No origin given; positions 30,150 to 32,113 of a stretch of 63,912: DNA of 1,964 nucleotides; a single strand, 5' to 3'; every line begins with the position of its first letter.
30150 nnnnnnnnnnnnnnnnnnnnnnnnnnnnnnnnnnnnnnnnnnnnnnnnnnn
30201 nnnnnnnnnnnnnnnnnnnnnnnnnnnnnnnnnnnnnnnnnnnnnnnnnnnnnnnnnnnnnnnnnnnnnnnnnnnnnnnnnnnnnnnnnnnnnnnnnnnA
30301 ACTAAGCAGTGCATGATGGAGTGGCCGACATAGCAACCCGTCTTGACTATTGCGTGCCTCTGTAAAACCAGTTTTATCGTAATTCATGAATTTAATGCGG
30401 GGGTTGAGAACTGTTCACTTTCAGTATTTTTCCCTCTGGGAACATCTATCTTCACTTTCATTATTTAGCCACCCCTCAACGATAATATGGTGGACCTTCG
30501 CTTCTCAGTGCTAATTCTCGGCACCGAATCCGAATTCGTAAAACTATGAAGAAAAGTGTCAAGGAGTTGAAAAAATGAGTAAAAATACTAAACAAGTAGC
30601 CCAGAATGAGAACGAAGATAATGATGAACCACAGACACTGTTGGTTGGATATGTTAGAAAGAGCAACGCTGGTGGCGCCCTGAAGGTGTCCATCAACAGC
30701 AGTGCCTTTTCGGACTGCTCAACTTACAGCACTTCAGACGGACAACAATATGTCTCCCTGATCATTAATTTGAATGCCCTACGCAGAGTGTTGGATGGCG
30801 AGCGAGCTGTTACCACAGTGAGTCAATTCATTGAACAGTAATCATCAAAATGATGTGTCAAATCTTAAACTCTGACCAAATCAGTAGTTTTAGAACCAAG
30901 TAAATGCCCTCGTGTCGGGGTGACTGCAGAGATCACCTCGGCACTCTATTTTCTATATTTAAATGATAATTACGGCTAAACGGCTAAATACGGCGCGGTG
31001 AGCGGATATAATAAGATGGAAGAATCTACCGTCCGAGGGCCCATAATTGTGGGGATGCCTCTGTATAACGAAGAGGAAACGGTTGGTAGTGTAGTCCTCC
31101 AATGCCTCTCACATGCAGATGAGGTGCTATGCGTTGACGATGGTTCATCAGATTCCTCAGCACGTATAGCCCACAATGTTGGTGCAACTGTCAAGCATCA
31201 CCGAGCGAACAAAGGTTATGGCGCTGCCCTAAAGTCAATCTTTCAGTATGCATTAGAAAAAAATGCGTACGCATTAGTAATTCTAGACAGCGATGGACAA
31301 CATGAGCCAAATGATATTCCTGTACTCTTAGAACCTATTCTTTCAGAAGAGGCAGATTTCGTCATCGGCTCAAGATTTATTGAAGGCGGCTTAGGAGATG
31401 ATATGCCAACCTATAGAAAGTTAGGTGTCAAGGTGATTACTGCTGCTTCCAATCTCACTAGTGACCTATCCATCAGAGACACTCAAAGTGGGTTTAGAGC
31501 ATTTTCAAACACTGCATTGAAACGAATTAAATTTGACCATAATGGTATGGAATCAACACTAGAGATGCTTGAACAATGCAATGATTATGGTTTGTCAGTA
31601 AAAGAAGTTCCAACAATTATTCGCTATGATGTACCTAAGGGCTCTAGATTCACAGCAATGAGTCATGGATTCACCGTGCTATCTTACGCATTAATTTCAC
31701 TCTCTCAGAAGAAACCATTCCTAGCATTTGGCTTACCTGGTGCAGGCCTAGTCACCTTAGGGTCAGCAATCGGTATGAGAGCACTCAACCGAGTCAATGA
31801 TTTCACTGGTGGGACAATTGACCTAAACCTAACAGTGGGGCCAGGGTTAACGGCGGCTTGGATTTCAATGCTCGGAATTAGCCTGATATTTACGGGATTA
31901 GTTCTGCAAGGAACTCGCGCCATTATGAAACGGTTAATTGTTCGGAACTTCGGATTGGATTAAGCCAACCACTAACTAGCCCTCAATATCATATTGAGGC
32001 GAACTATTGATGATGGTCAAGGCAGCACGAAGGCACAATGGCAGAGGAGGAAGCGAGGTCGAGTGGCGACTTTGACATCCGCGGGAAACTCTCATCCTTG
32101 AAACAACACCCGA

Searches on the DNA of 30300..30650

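Call 84: search_rna_families(source=window, start=30300, end=30650, threshold=evalue, max_evalue=1)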
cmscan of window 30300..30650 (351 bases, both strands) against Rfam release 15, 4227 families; matches with E-value up to 1: 0.
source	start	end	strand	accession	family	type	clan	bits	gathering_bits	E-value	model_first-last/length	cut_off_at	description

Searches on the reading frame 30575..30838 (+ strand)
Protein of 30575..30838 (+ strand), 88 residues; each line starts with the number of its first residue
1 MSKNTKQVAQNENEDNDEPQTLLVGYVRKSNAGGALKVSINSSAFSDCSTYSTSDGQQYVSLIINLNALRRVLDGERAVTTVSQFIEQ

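Call 15: search_protein_families(library=pfam, max_evalue=0.1, proteins=[window:30575-30838:+])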
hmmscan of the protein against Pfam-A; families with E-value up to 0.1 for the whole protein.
window:30575-30838:+ (88 aa): 1 family
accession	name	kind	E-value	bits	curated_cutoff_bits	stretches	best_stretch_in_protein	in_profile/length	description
PF04295.18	GD_AH_second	-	0.026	15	27.3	1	12-41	57-88/136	D-galactarate dehydratase/Altronate hydrolase, second domain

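Call 28: search_solved_structures(query=window:30575-30838:+, max_evalue=10)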
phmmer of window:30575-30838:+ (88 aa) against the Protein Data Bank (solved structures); distinct sequences matched with E-value up to 10: 0.

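Call 38: find_homologous_proteins(query=window:30575-30838:+, max_evalue=0.001)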
Query window:30575-30838:+ (88 aa): 256 proteins with E <= 0.001 among 257 candidates; the best 120 are listed.
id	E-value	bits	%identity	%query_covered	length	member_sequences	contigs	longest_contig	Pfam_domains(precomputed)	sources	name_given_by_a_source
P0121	2.7e-45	169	95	98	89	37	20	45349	-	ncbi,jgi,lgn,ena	jgi:hypothetical protein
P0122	2.4e-44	166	92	100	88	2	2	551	-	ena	-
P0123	3.7e-44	165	91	100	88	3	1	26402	-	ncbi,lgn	-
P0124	9.1e-38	145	84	99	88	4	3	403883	-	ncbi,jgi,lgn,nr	ncbi:MAG: hypothetical protein QF807_00695 [Candidatus Thalassarchaeaceae archaeon]|jgi:hypothetical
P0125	1.1e-36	142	82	99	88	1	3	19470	-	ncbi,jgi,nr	ncbi:MAG: hypothetical protein QF831_04120 [Candidatus Thalassarchaeaceae archaeon]|jgi:hypothetical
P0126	4.0e-36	140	82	99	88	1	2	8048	-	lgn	-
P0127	5.7e-36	139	88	76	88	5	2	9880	-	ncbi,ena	-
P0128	6.7e-36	139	78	100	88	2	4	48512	-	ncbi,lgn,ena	-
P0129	7.9e-36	139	80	100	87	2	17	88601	-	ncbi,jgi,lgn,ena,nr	ncbi:MAG: hypothetical protein HOE69_07730 [Euryarchaeota archaeon]|nr:hypothetical protein [Euryarc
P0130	4.5e-34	133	77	99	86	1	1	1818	-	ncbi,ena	-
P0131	1.3e-33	132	77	99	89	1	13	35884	-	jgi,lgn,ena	jgi:hypothetical protein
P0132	1.4e-33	132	77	99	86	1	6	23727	-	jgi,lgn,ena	-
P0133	1.4e-33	132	86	88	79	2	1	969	-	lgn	-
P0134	1.5e-33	132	78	99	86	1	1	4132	-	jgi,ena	jgi:hypothetical protein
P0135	1.6e-33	131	77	99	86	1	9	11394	-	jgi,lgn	jgi:hypothetical protein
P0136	2.3e-33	131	76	99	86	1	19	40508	-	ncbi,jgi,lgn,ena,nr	ncbi:MAG: hypothetical protein CXX83_02350 [Methanobacteriota archaeon]|nr:MAG: hypothetical protein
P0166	4.2e-29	117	67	97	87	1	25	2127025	-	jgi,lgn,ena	jgi:hypothetical protein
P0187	8.2e-28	113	69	89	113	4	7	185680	-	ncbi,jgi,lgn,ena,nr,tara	ncbi:MAG: hypothetical protein DWB99_08300 [Candidatus Poseidoniales archaeon]|nr:MAG: hypothetical 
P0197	2.5e-27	112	73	84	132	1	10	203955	-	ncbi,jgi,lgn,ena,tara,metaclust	tara:strand:- start:10369 stop:10767 length:399 start_codon:yes stop_codon:yes gene_type:complete|me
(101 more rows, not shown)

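Call 39: find_encoding_contigs(protein=P0166, flank=10000, max_places=3)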
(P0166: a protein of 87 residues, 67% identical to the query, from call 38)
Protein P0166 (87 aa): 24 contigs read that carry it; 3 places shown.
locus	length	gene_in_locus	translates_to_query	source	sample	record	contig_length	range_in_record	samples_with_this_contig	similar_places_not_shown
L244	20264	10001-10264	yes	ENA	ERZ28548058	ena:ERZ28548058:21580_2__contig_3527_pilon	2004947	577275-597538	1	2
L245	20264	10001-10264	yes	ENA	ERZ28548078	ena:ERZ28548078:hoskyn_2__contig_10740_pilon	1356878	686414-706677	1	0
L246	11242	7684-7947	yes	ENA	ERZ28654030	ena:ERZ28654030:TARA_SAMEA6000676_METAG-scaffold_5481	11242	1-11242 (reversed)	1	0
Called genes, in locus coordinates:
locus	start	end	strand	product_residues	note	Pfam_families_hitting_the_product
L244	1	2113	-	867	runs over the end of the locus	PF03176:MMPL, PF02460:Patched, PF12349:Sterol-sensing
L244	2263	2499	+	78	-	PF13656:RNA_pol_L_2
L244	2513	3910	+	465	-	PF01142:TruD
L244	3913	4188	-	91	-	PF00736:EF1_GNE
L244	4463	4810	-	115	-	-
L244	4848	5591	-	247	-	PF01728:FtsJ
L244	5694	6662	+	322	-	-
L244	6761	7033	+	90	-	-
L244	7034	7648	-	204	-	-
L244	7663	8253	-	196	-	PF07884:VKOR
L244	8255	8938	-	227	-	PF00578:AhpC-TSA, PF08534:Redoxin (faint), PF13098:Thioredoxin_2 (weak)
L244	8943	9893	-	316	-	PF00106:adh_short (weak), PF01073:3Beta_HSD, PF01370:Epimerase, PF02719:Polysacc_synt_2, PF04321:RmlD_sub_bind, PF07993:NAD_binding_4, PF13460:NAD_binding_10, PF16363:GDP_Man_Dehyd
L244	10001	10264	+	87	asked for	-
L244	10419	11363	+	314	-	PF00535:Glycos_transf_2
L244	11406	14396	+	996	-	PF03176:MMPL, PF02460:Patched (weak)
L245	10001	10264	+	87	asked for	-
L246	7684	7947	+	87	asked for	-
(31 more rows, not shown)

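Call 42: find_encoding_contigs(protein=P0124, flank=10000, max_places=2)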
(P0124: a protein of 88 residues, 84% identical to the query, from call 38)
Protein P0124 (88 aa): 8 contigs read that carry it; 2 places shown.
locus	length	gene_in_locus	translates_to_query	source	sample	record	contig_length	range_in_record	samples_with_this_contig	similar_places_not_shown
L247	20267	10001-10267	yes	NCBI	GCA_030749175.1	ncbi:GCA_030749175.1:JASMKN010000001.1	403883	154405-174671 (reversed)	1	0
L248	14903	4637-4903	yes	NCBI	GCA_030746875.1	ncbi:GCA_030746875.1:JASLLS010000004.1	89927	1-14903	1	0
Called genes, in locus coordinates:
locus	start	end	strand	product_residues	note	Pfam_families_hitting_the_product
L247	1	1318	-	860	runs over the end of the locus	PF03176:MMPL, PF02460:Patched (weak), PF12349:Sterol-sensing (weak), PF03176:MMPL, PF02460:Patched, PF12349:Sterol-sensing (weak)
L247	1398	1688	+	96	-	PF13656:RNA_pol_L_2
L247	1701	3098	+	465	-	PF01142:TruD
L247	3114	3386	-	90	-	PF00736:EF1_GNE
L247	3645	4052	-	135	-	-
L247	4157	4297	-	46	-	-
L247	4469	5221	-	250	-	PF01728:FtsJ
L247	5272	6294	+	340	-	-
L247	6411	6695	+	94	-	-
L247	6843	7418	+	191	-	PF02600:DsbB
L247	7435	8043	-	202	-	-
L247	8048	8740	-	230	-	-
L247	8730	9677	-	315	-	PF01073:3Beta_HSD, PF01370:Epimerase, PF02719:Polysacc_synt_2 (weak), PF04321:RmlD_sub_bind, PF05368:NmrA (weak), PF07993:NAD_binding_4 (faint), PF13460:NAD_binding_10, PF16363:GDP_Man_Dehyd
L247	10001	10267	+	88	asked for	-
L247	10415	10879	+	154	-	-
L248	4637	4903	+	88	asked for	-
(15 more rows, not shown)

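Call 43: find_encoding_contigs(protein=P0129, flank=10000, max_places=2)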
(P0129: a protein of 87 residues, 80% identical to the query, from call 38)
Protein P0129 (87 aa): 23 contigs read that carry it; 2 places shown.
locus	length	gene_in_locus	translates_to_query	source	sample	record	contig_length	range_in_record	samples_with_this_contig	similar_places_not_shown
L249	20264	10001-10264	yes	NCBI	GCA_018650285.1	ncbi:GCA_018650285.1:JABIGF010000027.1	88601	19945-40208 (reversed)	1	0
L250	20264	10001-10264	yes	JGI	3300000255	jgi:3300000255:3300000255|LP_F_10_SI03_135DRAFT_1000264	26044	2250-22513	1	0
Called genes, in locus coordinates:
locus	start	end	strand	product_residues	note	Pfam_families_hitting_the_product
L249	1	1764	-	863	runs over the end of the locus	PF03176:MMPL, PF02460:Patched (weak), PF12349:Sterol-sensing (weak), PF03176:MMPL, PF02460:Patched (weak), PF12349:Sterol-sensing (weak)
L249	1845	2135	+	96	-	PF13656:RNA_pol_L_2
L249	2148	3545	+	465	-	PF01142:TruD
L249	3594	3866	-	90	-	PF00736:EF1_GNE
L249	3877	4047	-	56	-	PF07754:Ribosomal_aS21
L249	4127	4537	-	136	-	-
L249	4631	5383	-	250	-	PF01728:FtsJ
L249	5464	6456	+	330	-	-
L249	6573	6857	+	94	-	-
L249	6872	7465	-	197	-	PF02600:DsbB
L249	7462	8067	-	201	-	-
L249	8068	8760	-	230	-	-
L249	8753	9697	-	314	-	PF00106:adh_short (faint), PF01073:3Beta_HSD, PF01370:Epimerase, PF02719:Polysacc_synt_2, PF04321:RmlD_sub_bind, PF05368:NmrA (weak), PF13460:NAD_binding_10, PF16363:GDP_Man_Dehyd, +1 more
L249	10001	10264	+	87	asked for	-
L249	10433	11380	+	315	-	PF00535:Glycos_transf_2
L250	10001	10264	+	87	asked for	-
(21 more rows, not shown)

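Call 44: find_encoding_contigs(protein=P0136, flank=10000, max_places=2)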
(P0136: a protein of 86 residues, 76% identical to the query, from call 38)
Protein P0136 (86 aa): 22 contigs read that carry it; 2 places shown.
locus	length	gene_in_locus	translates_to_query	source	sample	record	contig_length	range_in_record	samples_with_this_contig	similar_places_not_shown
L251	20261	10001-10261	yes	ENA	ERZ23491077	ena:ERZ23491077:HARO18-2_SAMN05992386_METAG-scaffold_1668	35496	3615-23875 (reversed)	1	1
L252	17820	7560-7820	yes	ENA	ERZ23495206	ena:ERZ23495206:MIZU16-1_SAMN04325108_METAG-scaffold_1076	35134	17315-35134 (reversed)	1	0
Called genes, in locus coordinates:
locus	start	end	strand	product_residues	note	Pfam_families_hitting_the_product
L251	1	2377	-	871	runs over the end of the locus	PF03176:MMPL, PF12349:Sterol-sensing (weak), PF03176:MMPL, PF02460:Patched, PF12349:Sterol-sensing (weak)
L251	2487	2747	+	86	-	PF13656:RNA_pol_L_2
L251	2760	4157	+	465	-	PF01142:TruD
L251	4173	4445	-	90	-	PF00736:EF1_GNE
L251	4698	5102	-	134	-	-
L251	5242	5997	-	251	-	PF01728:FtsJ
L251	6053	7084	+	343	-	-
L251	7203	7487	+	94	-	-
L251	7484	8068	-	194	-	PF07884:VKOR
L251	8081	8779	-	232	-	-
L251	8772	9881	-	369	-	PF01370:Epimerase, PF02719:Polysacc_synt_2, PF04321:RmlD_sub_bind, PF05368:NmrA (weak), PF01073:3Beta_HSD, PF07993:NAD_binding_4 (faint), PF13460:NAD_binding_10, PF16363:GDP_Man_Dehyd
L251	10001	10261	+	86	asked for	-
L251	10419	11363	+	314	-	PF00535:Glycos_transf_2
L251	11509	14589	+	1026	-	PF12349:Sterol-sensing (faint), PF03176:MMPL (weak), PF00873:ACR_tran (faint), PF03176:MMPL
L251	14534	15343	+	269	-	PF00657:Lipase_GDSL (faint)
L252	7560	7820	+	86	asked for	-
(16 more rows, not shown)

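Call 63: search_protein_families(library=ncbifam, max_evalue=1, proteins=[window:30575-30838:+])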
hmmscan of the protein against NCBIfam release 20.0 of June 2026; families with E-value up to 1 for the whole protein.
window:30575-30838:+ (88 aa): 0 families

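Call 76: search_solved_structures(query=A2, max_evalue=10, show_alignments=2)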
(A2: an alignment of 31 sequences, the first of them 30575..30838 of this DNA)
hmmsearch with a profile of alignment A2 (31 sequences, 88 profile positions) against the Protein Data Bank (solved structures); distinct sequences matched with E-value up to 10: 5.
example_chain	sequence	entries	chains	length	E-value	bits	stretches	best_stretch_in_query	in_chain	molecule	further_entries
4fx7_A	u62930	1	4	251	0.0061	19.6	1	33-83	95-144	Imidazole glycerol phosphate synthase subunit HisF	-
3og3_A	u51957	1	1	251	0.022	17.8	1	33-83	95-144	Imidazole glycerol phosphate synthase subunit hisF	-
3tdn_A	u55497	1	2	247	0.033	17.2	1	34-83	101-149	FLR SYMMETRIC ALPHA-BETA TIM BARREL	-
4j9j_A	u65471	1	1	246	0.073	16.1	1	33-83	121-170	Imidazole glycerol phosphate synthase subunit HisF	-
4ewn_D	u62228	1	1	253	0.62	13.2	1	34-83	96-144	Imidazole glycerol phosphate synthase subunit HisF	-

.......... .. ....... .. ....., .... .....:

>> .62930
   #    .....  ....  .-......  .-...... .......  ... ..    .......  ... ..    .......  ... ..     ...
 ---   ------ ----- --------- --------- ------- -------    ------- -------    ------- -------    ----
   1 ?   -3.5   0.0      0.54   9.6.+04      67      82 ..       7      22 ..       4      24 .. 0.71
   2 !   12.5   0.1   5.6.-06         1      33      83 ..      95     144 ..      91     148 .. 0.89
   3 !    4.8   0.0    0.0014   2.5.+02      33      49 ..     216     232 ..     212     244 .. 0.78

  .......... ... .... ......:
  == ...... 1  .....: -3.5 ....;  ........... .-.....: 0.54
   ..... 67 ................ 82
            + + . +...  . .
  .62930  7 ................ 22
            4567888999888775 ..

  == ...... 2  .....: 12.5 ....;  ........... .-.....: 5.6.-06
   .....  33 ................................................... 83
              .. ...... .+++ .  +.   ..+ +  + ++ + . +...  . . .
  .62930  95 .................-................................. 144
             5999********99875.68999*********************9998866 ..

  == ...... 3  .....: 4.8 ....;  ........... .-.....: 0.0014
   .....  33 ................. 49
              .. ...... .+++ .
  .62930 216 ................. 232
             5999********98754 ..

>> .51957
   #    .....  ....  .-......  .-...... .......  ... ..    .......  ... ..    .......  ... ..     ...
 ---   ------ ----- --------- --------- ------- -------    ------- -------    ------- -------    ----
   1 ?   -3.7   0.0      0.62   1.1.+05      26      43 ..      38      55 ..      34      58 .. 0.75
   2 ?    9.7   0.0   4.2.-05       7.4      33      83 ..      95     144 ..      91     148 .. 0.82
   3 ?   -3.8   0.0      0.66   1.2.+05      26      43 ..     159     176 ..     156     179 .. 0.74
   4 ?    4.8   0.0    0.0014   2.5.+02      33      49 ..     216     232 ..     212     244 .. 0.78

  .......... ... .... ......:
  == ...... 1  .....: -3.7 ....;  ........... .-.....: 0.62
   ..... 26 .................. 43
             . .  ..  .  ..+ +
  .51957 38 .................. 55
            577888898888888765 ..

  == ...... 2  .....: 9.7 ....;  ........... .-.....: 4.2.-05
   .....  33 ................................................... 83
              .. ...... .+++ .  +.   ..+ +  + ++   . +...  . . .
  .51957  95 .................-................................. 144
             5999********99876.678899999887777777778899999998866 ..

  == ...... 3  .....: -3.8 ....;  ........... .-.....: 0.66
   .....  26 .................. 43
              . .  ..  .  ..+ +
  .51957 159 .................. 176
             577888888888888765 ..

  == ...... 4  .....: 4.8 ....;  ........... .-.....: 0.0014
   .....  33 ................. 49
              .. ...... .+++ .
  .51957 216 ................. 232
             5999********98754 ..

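Call 77: search_protein_families(library=pfam, alignment_id=A2, max_evalue=10)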
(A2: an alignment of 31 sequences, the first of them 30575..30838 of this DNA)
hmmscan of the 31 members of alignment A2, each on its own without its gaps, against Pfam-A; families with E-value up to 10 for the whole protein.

A. member 1, window:30575-30838:+ (88 aa): 1 family
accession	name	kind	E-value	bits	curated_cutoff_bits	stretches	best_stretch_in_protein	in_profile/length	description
PF04295.18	GD_AH_second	-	0.026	15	27.3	1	12-41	57-88/136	D-galactarate dehydratase/Altronate hydrolase, second domain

B. families by the number of members that match (of 31 scanned): 6 families
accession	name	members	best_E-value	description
PF04295.18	GD_AH_second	7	0.026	D-galactarate dehydratase/Altronate hydrolase, second domain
PF22499.1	DUF6990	2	0.19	Family of unknown function (DUF6990)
PF02078.22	Synapsin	1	0.019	Synapsin, N-terminal domain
PF25622.1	Phi29_MCP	1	0.023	Phi29-like phage major capsid protein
PF02754.22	CCG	1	0.087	Cysteine-rich domain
PF12242.14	Eno-Rase_NADH_b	1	0.17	NAD(P)H binding domain of trans-2-enoyl-CoA reductase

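Call 92: search_protein_families(library=padloc, max_evalue=0.1, proteins=[window:30575-30838:+])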
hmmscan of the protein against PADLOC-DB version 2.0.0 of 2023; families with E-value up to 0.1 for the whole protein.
window:30575-30838:+ (88 aa): 0 families

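Call 93: search_protein_families(library=phrogs, max_evalue=0.1, proteins=[window:30575-30838:+])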
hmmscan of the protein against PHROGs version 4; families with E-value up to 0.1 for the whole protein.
window:30575-30838:+ (88 aa): 0 families

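Call 102: predict_structure(alignment_id=A2)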
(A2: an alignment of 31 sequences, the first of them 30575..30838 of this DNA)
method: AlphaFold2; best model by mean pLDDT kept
length: 88 residues; sequences in the alignment: 31
mean_pLDDT: 79.0   pTM: 0.58
mean pLDDT of the five models: 79.0, 62.2, 60.8, 57.8, 57.6
residues with pLDDT >= 90: 42; 70-90: 26; 50-70: 4; < 50: 16
segments of 3 or more residues with pLDDT < 50: 1-16
pLDDT, mean of each block of 10 residues (from residue 1): 41 51 91 86 91 92 91 85 83
secondary structure, 60 per line:
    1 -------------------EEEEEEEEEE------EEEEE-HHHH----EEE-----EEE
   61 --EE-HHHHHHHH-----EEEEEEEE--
elements in order: E20-29 E36-40 H42-45 E50-52 E58-60 H66-73 E79-86

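Call 105: fold_search(model_id=the predicted structure, library=pdb)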
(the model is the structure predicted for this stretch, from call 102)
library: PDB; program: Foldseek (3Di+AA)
matches with E <= 10: 112; with E <= 0.001: 0
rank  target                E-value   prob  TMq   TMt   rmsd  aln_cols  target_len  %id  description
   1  8vgi_F                7.6e-01  0.09  0.17  0.09  12.7        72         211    8  CryoEM structure of tryptase in complex with engineered conformationally rigid anti-tryptase Fab E104.v1.2DS (released 2024-10-30)
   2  8t9y_A                1.7e+00  0.06  0.17  0.14  12.7        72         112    7  Structure of VHH-Fab complex with engineered Elbow FNQIKG and Crystal Kappa regions (released 2023-11-29)
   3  8zjx_G                1.8e+00  0.06  0.17  0.09  13.3        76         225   12  Cryo-EM structure of the full length pAg-bound BTN2A1-BTN3A1-BTN3A2 in complex with Vgamma9-Vdelta2 TCR (MOP genotype) (released 2025-11-26)
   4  3k81_B                1.8e+00  0.06  0.17  0.14  12.3        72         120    7  Structure of the central interaction protein from the Trypanosoma brucei editosome in complex with single domain antib (released 2010-11-17)
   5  7lo8_H                2.0e+00  0.05  0.16  0.08  13.0        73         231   11  NorA in complex with Fab36 (released 2022-04-20)
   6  7rth_a                2.2e+00  0.05  0.17  0.13  13.3        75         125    8  Crystal structure of an anti-lysozyme nanobody in complex with an anti-nanobody Fab "NabFab" (released 2021-09-01)
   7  3r69_B                2.4e+00  0.06  0.22  0.22   9.8        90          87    8  Molecular analysis of the interaction of the HDL-receptor SR-BI with the PDZ3 domain of its adaptor protein PDZK1 (released 2011-05-18)
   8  8fxv_B                2.4e+00  0.05  0.18  0.15  12.2        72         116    6  Crystal structure of human proTGF-beta2 in complex with Nb18 (released 2023-06-21)
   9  9cq7_G                2.5e+00  0.05  0.17  0.08  13.0        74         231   11  G115 TCR extracellular domain bound to Fab 1 (released 2025-01-15)
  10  3jxt_A                2.5e+00  0.04  0.18  0.18  10.9        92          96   15  Crystal structure of the third PDZ domain of SAP-102 in complex with a fluorogenic peptide-based ligand (released 2010-09-29)
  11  8sdp_A                2.7e+00  0.03  0.20  0.10  10.6       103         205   11  HTRA-1 PDSA bound to CKP 3A7 (released 2024-07-03)
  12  1g9o                  2.8e+00  0.06  0.23  0.23  10.8        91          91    6  FIRST PDZ DOMAIN OF THE HUMAN NA+/H+ EXCHANGER REGULATORY FACTOR (released 2001-05-23)
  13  8dfw_G                2.8e+00  0.06  0.18  0.09  12.7        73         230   10  Crystal Structure of Human BTN2A1 in Complex With Vgamma9-Vdelta2 T Cell Receptor (released 2023-07-05)
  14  5jw4_Q                3.0e+00  0.05  0.23  0.14  10.7        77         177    9  Structure of MEDI8852 Fab Fragment in Complex with H5 HA (released 2016-08-03)
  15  7laa_H                3.0e+00  0.04  0.16  0.09  12.4        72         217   11  Structure of SARS-CoV-2 S protein in complex with Receptor Binding Domain antibody DH1041 (released 2021-03-17)
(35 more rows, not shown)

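Call 106: find_encoding_contigs(protein=P0197, flank=7000, max_places=1)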
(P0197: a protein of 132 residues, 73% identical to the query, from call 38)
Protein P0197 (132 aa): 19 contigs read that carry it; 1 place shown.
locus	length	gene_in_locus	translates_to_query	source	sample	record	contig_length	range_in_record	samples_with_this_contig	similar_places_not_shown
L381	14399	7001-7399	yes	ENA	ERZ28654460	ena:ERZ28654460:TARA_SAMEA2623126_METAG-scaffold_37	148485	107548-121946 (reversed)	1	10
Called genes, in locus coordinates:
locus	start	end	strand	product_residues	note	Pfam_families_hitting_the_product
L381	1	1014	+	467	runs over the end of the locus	PF01142:TruD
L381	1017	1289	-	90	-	PF00736:EF1_GNE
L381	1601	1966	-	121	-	-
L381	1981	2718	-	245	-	PF01728:FtsJ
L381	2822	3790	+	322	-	-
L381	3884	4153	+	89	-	-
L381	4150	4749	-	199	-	-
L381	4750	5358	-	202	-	PF07884:VKOR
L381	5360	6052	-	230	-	PF00578:AhpC-TSA (weak)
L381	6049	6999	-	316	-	PF01073:3Beta_HSD, PF01370:Epimerase, PF02719:Polysacc_synt_2, PF04321:RmlD_sub_bind, PF07993:NAD_binding_4 (weak), PF13460:NAD_binding_10, PF16363:GDP_Man_Dehyd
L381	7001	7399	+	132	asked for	-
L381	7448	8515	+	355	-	PF00535:Glycos_transf_2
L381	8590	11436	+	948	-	PF03176:MMPL, PF00873:ACR_tran (faint), PF12349:Sterol-sensing (faint), PF03176:MMPL, PF02460:Patched (weak)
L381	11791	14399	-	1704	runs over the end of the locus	-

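Call 107: find_encoding_contigs(protein=P0187, flank=7000, max_places=1)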
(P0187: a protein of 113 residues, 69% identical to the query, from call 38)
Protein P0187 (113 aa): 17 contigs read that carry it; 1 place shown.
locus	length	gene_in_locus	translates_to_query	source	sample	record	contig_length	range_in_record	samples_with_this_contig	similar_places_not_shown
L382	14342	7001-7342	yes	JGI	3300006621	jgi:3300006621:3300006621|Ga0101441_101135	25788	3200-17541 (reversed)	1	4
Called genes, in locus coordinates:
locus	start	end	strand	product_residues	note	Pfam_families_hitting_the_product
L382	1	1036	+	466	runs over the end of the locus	PF01142:TruD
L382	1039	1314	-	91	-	PF00736:EF1_GNE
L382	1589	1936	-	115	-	-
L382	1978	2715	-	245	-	PF01728:FtsJ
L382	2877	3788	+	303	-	-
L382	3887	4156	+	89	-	-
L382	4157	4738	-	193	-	-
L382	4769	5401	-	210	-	PF07884:VKOR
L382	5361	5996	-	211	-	PF00578:AhpC-TSA, PF08534:Redoxin (weak), PF13098:Thioredoxin_2 (weak)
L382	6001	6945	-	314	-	PF00106:adh_short (faint), PF01073:3Beta_HSD, PF01370:Epimerase, PF02719:Polysacc_synt_2, PF04321:RmlD_sub_bind, PF07993:NAD_binding_4, PF13460:NAD_binding_10, PF16363:GDP_Man_Dehyd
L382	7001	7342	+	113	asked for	-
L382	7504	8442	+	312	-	PF00535:Glycos_transf_2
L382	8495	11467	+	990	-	PF03176:MMPL (weak), PF12349:Sterol-sensing (faint), PF03176:MMPL, PF02460:Patched (weak)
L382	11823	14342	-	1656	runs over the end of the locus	-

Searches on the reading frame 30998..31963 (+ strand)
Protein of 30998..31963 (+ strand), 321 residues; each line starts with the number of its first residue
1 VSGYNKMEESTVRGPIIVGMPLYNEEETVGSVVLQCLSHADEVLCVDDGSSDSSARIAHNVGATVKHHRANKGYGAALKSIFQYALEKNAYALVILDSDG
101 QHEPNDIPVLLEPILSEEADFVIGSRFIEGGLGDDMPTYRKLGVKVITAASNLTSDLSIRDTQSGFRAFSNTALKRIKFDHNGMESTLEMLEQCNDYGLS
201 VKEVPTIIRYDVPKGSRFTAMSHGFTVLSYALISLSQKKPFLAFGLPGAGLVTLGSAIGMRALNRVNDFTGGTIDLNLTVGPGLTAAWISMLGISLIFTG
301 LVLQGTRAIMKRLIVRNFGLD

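Call 15: search_protein_families(library=pfam, max_evalue=0.1, proteins=[window:30998-31963:+])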
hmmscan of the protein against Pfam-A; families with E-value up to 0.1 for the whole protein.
window:30998-31963:+ (321 aa): 1 family
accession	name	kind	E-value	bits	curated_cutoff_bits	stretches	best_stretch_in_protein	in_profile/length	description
PF00535.33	Glycos_transf_2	-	6.2e-24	85.2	23.3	1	18-176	2-166/168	Glycosyl transferase family 2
